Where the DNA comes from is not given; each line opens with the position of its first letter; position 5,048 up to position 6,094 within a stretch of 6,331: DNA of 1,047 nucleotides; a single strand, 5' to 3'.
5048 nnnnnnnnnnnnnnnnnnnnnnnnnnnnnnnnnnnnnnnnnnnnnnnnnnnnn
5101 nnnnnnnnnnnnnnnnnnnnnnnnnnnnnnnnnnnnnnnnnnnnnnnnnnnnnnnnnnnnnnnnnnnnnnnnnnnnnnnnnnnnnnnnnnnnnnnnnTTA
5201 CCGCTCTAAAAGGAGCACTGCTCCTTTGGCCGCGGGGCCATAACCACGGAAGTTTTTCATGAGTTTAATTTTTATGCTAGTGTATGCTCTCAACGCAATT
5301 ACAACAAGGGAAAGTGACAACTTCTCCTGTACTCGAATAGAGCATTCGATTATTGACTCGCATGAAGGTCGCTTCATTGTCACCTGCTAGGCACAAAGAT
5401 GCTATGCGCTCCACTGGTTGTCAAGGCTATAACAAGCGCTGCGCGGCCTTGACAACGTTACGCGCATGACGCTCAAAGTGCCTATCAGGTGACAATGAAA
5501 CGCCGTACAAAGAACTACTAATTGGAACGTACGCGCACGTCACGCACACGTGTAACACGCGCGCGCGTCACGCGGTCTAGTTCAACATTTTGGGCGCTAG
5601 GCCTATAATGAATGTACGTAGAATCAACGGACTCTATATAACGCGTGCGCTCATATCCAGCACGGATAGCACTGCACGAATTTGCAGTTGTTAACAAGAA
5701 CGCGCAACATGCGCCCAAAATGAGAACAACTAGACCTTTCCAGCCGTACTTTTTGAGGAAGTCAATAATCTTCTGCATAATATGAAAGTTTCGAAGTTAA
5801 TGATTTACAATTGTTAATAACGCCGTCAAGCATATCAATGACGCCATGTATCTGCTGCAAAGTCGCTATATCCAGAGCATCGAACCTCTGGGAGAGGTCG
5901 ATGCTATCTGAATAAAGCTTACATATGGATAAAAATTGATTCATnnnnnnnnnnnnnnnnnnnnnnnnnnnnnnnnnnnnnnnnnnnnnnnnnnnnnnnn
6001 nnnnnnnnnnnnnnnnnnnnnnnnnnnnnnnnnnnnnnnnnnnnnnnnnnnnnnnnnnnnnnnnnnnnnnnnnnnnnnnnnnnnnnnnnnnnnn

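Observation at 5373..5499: A ~127-nt imperfect cruciform in the rep-proximal non-coding region, candidate origin or priming signal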

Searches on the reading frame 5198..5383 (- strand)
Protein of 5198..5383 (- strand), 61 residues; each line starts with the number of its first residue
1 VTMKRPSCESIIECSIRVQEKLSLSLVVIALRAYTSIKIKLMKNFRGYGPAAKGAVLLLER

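Call 7: search_protein_families(library=pfam, proteins=[window:5198-5383:-], max_evalue=0.01)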
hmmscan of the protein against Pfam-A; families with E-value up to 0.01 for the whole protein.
window:5198-5383:- (61 aa): 0 families

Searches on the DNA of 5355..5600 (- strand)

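Call 30: search_dna_similar(query=window:5355-5600:-, collection=phages, mode=distant, max_rows=40, max_evalue=0.01)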
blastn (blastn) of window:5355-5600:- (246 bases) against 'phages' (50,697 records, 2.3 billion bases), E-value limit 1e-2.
Records with a match: 1; places in all: 1; records where one place covers at least 80% of the query: 0.
Best place of each record, by identity: 95-99% 1.
By first word of the organism name: Microviridae 1.
By host as written in the record: - 1.
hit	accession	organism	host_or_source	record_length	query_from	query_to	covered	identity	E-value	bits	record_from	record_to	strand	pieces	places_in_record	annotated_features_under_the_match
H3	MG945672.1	Microviridae sp.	cattle genital tract secretion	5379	33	60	11%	96.4%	5e-3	47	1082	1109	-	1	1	none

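Call 64: get_annotated_region(hit=H3, flank=1200)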
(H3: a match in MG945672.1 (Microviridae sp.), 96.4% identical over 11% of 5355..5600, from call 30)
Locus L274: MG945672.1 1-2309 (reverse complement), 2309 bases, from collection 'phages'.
description: UNVERIFIED: Microviridae sp. isolate 784-1602, complete genome.
organism: Microviridae sp. (NCBI taxid 2202644)
taxonomy: Viruses; Monodnaviria; Sangervirae; Phixviricota; Malgrandaviricetes; Petitvirales; Microviridae
host: -; source: cattle genital tract secretion; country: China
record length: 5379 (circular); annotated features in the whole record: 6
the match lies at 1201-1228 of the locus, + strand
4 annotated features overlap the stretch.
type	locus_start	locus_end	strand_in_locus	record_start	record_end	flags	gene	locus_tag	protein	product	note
misc_feature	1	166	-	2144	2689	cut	-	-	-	-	similar to VP3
misc_feature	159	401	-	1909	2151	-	-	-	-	-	similar to VP5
misc_feature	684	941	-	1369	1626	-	-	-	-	-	similar to hypothetical protein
misc_feature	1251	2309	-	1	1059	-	-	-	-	-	similar to VP4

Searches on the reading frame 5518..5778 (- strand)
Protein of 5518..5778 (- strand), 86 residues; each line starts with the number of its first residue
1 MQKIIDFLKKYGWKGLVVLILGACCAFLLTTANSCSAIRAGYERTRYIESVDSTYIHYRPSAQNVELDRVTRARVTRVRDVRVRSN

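Call 7: search_protein_families(library=pfam, proteins=[window:5518-5778:-], max_evalue=0.01)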
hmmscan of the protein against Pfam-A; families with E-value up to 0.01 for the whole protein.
window:5518-5778:- (86 aa): 0 families

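Call 49: find_homologous_proteins(query=window:5518-5778:-, max_evalue=0.001)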
Query window:5518-5778:- (86 aa): 30 proteins with E <= 0.001 among 34 candidates.
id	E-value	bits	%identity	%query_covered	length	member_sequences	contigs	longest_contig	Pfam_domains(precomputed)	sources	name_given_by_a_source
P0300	7.8e-50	184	100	100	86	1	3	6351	-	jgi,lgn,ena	jgi:hypothetical protein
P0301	2.9e-44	166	86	83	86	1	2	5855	-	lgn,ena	-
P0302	3.4e-44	166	85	83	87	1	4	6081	-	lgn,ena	-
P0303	7.9e-44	165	82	83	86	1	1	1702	-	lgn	-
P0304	1.3e-43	164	82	83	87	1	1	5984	-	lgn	-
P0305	2.3e-43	163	85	83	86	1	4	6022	-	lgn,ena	-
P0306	9.2e-43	161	83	83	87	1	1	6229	-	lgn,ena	-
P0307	6.4e-42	159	85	83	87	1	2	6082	-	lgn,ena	-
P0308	4.6e-41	156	83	100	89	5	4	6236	-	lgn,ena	-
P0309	9.6e-39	149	84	95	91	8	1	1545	-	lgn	-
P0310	1.6e-38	148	82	95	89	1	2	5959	-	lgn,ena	-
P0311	5.0e-38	146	80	95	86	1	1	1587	-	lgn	-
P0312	2.0e-37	145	76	81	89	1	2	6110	-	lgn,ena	-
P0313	3.0e-37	144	83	95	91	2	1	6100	-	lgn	-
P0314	5.4e-37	143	78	100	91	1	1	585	-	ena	-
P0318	5.8e-35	137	70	83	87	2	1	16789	-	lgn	-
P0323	6.1e-34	133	67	78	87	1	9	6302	-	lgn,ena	-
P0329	4.6e-27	112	64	100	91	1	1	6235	-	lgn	-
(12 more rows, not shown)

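Call 50: find_encoding_contigs(protein=P0323, flank=3500, max_places=10)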
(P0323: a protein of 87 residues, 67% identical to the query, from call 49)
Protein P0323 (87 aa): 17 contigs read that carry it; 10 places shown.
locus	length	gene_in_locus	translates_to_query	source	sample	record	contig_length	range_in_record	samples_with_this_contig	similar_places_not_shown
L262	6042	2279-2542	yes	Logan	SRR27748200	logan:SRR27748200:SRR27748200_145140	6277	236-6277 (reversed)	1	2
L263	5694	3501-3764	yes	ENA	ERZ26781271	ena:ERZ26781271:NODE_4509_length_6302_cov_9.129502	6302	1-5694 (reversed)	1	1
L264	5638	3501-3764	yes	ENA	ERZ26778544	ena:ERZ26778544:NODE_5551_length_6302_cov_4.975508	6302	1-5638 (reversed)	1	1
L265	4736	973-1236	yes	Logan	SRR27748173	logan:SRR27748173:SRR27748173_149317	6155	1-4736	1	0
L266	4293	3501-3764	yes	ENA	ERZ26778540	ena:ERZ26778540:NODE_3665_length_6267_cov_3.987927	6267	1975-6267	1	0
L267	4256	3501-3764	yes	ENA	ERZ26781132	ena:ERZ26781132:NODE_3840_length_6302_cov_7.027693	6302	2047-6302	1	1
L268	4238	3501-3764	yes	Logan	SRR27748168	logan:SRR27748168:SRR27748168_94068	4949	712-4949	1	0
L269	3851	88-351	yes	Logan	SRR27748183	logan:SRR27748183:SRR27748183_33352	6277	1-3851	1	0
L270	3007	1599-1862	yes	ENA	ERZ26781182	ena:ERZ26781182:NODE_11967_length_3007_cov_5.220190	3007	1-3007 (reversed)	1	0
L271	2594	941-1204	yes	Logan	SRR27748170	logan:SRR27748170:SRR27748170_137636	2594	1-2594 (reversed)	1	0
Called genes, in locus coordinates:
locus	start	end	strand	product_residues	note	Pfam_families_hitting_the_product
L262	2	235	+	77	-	?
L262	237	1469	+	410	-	-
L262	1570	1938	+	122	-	-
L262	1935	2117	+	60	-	-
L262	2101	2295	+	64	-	-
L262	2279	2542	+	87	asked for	-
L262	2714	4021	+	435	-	PF23343:REP_ORF2-G2P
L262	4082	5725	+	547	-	PF02305:Phage_F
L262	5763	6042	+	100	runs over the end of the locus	-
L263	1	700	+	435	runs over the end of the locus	?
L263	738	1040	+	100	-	-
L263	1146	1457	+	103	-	-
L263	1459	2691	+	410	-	-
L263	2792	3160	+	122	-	-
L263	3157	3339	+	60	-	-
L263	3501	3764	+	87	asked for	-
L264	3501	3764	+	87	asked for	-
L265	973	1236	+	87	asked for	-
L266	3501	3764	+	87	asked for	-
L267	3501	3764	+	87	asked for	-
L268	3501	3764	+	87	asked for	-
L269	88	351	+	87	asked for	-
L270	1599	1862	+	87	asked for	-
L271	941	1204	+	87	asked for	-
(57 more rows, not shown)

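Call 51: find_encoding_contigs(protein=P0318, flank=9000, max_places=4)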
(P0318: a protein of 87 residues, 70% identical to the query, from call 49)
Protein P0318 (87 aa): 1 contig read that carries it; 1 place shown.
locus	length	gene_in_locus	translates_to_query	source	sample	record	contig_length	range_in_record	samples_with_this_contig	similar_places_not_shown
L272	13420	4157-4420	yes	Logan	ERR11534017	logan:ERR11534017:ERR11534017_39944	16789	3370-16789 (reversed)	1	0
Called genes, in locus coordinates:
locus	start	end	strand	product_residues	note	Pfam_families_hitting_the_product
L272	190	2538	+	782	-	PF07244:POTRA (faint), PF01103:Omp85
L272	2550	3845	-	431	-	PF00158:Sigma54_activat (faint), PF05496:RuvB_N, PF13191:AAA_16 (faint), PF00004:AAA, PF07728:AAA_5 (weak), PF13173:AAA_14 (weak), PF16193:AAA_assoc_2, PF12002:MgsA_C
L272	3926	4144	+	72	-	-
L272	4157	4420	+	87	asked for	-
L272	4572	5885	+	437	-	PF23343:REP_ORF2-G2P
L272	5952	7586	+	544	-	PF02305:Phage_F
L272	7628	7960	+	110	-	-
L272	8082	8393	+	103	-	-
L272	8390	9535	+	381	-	-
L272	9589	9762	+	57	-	-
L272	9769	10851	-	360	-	PF01636:APH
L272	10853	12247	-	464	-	PF00128:Alpha-amylase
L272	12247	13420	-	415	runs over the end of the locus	PF00365:PFK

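Call 52: find_encoding_contigs(protein=P0329, flank=3500, max_places=6)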
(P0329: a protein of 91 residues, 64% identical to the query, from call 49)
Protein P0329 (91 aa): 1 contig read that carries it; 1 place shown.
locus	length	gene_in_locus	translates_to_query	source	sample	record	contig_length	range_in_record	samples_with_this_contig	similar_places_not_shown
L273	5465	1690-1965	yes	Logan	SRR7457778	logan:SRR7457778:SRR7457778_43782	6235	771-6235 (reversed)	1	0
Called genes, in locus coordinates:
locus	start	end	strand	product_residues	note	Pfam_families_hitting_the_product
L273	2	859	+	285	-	?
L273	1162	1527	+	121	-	-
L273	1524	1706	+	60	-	-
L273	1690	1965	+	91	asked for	-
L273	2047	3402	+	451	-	PF23343:REP_ORF2-G2P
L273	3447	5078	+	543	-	PF02305:Phage_F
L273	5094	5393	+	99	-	-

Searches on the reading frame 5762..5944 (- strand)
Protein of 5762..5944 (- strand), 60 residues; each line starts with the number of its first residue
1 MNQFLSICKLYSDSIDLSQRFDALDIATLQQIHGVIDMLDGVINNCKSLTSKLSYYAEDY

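Call 7: search_protein_families(library=pfam, proteins=[window:5762-5944:-], max_evalue=0.01)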
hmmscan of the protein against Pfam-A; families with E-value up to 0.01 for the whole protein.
window:5762-5944:- (60 aa): 0 families

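Call 47: find_encoding_contigs(protein=window:5762-5944:-, flank=3000, max_places=10)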
Protein window:5762-5944:- (60 aa): 8 contigs read that carry it; 7 places shown.
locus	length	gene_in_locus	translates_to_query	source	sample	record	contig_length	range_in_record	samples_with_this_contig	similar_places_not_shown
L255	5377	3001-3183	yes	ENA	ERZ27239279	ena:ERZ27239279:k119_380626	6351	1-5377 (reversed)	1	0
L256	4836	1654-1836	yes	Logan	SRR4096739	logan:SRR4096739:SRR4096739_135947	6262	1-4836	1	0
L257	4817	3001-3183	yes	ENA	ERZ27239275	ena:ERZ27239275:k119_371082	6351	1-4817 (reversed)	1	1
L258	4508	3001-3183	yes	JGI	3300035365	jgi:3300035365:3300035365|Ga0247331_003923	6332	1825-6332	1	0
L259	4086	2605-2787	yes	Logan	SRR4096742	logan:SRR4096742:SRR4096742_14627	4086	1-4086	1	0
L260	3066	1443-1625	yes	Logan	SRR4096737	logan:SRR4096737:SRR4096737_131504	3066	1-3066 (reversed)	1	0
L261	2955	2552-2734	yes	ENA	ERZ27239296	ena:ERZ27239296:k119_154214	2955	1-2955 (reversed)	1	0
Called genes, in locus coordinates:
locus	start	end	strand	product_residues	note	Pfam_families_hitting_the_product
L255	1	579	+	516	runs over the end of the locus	?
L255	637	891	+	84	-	-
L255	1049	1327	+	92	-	-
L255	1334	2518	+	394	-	-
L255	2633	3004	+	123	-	-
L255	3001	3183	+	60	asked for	-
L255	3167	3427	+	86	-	-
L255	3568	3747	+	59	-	-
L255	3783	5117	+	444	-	PF23343:REP_ORF2-G2P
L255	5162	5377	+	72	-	?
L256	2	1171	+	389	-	?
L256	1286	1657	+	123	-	-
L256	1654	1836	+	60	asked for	-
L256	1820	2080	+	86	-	-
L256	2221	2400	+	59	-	-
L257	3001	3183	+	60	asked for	-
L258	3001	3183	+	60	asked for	-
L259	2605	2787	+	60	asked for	-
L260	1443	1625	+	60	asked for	-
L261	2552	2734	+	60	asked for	-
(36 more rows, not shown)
